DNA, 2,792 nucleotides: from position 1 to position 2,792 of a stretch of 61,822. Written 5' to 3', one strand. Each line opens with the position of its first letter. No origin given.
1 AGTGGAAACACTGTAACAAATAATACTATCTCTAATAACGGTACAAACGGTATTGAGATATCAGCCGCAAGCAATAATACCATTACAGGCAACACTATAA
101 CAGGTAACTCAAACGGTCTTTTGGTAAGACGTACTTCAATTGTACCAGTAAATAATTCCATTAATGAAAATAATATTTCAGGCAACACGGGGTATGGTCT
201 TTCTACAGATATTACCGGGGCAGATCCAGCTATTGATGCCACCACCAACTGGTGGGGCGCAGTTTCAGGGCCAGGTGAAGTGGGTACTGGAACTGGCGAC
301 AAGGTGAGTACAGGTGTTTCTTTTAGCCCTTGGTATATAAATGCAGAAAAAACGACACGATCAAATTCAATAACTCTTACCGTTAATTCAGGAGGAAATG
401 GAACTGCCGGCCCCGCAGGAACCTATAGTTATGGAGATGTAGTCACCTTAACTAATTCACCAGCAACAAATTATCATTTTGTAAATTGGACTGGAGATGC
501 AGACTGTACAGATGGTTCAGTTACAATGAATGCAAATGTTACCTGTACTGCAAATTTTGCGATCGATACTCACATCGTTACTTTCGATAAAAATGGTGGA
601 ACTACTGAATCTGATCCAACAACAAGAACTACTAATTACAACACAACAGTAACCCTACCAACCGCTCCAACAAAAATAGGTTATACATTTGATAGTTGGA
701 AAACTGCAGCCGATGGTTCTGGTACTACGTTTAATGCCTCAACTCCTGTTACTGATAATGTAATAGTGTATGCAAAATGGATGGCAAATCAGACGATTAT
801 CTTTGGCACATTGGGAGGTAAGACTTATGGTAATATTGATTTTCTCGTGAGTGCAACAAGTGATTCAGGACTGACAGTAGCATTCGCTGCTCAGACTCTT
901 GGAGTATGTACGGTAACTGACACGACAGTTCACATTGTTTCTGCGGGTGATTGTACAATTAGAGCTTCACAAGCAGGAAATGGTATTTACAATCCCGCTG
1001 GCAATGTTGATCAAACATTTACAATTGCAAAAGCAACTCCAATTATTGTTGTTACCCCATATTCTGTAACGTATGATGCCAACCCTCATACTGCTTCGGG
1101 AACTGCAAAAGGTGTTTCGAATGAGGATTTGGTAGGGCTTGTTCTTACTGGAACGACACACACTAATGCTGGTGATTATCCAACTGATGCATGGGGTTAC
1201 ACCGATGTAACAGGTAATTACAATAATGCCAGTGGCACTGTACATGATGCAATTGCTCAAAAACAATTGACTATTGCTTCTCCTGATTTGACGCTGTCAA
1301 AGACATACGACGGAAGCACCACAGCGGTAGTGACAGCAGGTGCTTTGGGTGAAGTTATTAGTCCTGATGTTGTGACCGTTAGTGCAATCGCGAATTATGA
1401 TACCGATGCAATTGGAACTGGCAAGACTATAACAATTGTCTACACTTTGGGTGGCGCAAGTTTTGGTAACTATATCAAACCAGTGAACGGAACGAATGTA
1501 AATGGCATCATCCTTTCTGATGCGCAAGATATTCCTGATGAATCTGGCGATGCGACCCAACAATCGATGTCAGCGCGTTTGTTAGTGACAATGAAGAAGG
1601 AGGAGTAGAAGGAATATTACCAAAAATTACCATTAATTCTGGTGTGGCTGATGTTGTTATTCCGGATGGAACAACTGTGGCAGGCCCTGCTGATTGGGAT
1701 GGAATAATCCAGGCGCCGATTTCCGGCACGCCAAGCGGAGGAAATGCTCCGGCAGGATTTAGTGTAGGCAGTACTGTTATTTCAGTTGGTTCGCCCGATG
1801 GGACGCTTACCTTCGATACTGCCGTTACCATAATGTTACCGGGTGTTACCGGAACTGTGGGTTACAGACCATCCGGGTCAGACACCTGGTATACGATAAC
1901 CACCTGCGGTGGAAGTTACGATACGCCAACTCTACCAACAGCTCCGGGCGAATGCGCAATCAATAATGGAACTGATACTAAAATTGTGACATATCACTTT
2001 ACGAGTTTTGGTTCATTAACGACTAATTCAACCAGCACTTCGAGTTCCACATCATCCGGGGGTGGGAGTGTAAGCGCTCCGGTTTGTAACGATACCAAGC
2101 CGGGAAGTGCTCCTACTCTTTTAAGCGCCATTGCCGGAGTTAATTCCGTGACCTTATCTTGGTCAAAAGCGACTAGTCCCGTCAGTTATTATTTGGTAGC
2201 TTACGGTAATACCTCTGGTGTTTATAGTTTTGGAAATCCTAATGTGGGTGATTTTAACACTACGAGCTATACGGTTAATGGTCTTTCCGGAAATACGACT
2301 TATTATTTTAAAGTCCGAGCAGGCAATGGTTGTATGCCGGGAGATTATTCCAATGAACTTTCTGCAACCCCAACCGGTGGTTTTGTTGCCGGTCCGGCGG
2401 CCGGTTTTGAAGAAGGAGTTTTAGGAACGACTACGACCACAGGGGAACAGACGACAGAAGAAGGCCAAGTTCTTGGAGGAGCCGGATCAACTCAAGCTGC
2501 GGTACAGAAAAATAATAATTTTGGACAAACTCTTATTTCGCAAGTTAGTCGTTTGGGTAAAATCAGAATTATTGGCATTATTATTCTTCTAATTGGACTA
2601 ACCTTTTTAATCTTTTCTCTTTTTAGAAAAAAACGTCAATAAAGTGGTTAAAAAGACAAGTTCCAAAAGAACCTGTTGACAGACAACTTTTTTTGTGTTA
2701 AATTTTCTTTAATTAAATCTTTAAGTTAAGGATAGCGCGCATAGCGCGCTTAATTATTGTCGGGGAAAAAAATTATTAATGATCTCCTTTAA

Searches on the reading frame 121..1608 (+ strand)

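Call 63: search_protein_families(library=pfam, proteins=[window:121-1608:+], max_evalue=0.001)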
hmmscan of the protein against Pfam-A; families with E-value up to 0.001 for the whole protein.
window:121-1608:+ (495 aa): 2 families
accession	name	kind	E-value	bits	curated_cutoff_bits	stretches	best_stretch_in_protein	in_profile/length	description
PF09479.16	Flg_new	-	2.9e-20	72.6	27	1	152-219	2-65/65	Listeria-Bacteroides repeat domain (List_Bact_rpt)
PF18998.6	Flg_new_2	-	1.9e-15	57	23.6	1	85-148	2-71/73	Divergent InlB B-repeat domain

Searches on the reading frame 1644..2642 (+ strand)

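Call 63: search_protein_families(library=pfam, proteins=[window:1644-2642:+], max_evalue=0.001)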
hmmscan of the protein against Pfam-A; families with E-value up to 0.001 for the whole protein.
window:1644-2642:+ (332 aa): 2 families
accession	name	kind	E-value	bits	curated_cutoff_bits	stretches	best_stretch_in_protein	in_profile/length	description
PF00041.27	fn3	-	1.4e-11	44.8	25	1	155-241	1-83/84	Fibronectin type III domain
PF16656.11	Pur_ac_phosph_N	-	8.3e-05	23.5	30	1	167-234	13-84/93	Purple acid Phosphatase, N-terminal domain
